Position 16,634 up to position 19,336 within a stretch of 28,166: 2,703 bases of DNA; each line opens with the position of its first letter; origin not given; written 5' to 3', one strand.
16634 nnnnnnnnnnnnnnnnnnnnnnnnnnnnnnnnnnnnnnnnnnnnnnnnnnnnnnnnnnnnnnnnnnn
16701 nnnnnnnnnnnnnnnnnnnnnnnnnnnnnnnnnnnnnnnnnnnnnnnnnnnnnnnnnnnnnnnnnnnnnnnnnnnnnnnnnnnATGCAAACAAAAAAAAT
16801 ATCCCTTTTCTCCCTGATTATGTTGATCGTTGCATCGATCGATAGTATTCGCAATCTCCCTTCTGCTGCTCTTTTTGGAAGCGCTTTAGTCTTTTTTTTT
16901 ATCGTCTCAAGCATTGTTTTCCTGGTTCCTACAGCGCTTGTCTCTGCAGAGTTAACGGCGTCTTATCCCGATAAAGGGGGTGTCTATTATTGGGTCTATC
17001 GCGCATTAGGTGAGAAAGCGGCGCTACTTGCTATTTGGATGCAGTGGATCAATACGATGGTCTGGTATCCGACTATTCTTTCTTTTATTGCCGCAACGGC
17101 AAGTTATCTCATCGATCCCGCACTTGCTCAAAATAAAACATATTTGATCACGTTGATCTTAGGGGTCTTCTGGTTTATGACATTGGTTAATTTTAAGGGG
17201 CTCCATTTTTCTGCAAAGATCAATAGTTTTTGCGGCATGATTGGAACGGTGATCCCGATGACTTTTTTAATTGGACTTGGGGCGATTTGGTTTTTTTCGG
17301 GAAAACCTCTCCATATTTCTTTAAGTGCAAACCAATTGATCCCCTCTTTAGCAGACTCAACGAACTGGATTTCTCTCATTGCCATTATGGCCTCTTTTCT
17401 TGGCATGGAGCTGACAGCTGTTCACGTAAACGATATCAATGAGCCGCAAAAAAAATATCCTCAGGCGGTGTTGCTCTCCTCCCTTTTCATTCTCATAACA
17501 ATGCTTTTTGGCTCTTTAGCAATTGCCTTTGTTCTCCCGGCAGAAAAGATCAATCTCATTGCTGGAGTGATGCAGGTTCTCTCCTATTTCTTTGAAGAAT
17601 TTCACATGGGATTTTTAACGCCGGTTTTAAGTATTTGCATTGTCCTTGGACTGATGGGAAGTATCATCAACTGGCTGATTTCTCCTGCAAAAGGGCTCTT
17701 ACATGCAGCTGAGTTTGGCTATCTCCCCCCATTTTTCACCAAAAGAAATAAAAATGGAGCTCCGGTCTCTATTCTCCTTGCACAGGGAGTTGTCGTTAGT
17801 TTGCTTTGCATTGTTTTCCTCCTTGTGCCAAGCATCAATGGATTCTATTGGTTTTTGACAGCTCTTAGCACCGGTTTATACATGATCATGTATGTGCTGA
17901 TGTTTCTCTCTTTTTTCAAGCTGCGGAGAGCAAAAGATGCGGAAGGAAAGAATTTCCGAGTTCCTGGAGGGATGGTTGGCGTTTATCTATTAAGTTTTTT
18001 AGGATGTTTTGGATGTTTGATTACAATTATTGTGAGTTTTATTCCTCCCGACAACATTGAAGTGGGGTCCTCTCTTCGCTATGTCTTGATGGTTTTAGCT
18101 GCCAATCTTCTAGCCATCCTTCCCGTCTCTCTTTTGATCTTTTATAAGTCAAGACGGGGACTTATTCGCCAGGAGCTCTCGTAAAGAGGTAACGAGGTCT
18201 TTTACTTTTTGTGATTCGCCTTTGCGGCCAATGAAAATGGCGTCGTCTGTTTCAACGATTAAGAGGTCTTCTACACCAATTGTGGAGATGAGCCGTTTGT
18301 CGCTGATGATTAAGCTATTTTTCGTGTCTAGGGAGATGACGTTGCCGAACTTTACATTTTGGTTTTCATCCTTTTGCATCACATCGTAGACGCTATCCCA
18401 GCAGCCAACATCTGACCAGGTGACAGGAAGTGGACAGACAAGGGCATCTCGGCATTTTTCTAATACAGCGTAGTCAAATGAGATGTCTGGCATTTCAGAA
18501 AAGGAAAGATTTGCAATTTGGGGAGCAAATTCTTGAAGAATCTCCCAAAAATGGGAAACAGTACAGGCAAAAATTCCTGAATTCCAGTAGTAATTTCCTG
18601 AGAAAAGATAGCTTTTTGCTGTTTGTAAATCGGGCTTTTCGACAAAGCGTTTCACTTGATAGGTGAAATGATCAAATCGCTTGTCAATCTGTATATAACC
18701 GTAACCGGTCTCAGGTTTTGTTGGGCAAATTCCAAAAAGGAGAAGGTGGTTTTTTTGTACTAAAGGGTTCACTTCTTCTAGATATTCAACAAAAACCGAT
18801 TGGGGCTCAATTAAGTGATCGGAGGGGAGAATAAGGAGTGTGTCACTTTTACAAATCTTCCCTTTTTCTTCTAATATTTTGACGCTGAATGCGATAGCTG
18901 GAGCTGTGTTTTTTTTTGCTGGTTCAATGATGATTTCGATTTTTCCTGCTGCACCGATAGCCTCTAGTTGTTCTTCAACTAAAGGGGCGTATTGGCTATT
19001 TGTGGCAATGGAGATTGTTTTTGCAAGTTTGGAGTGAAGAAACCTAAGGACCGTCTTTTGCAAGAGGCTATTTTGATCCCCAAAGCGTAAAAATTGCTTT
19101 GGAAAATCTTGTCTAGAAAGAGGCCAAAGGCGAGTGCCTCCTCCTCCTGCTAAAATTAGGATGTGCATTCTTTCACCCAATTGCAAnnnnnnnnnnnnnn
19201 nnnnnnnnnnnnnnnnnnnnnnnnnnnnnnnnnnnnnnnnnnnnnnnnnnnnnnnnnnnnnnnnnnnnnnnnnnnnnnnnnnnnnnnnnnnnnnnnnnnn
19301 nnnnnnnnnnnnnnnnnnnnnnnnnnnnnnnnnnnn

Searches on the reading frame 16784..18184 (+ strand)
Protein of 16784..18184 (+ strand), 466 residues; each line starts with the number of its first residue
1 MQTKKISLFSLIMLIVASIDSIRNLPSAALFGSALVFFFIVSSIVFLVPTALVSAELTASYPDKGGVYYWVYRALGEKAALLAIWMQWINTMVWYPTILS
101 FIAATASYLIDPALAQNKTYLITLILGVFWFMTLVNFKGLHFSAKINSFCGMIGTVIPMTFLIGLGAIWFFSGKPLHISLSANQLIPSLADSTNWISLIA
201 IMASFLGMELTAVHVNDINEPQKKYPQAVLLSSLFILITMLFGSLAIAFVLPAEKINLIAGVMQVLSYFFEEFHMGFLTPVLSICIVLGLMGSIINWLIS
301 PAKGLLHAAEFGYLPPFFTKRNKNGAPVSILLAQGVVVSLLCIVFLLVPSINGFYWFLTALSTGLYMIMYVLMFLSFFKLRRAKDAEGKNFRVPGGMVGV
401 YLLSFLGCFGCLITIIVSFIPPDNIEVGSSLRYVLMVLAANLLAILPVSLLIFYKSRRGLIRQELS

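Call 3: search_protein_families(library=pfam, proteins=[window:16784-18184:+], max_evalue=0.01)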
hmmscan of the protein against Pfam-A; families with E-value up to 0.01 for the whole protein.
window:16784-18184:+ (466 aa): 2 families
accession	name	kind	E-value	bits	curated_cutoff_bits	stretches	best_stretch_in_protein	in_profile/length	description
PF13520.12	AA_permease_2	-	2.8e-69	234.5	27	1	6-439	1-425/427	Amino acid permease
PF00324.27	AA_permease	-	4.1e-22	78.9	24.6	1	30-438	25-448/470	Amino acid permease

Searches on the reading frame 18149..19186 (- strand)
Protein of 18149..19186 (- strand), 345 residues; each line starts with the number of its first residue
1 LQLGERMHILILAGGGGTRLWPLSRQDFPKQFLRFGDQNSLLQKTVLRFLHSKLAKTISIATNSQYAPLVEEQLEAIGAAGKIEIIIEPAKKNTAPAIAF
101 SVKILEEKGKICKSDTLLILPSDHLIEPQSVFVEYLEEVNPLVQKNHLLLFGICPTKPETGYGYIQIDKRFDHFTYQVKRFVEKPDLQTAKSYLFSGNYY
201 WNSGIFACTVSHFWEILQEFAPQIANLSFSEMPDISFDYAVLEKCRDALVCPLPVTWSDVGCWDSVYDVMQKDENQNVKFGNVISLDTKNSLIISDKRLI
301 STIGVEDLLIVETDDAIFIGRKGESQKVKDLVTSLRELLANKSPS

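Call 3: search_protein_families(library=pfam, proteins=[window:18149-19186:-], max_evalue=0.01)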
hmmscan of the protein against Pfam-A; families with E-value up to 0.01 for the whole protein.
window:18149-19186:- (345 aa): 3 families
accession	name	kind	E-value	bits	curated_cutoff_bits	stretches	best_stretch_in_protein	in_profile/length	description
PF00483.29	NTP_transferase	-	2.3e-50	171.9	21.2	1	10-275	3-244/245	Nucleotidyl transferase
PF22640.1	ManC_GMP_beta-helix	-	7.1e-17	61.5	27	1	281-335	1-55/55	MannoseP isomerase/GMP-like beta-helix domain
PF12804.13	NTP_transf_3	-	0.0003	21.4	27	1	10-125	2-97/160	MobA-like NTP transferase domain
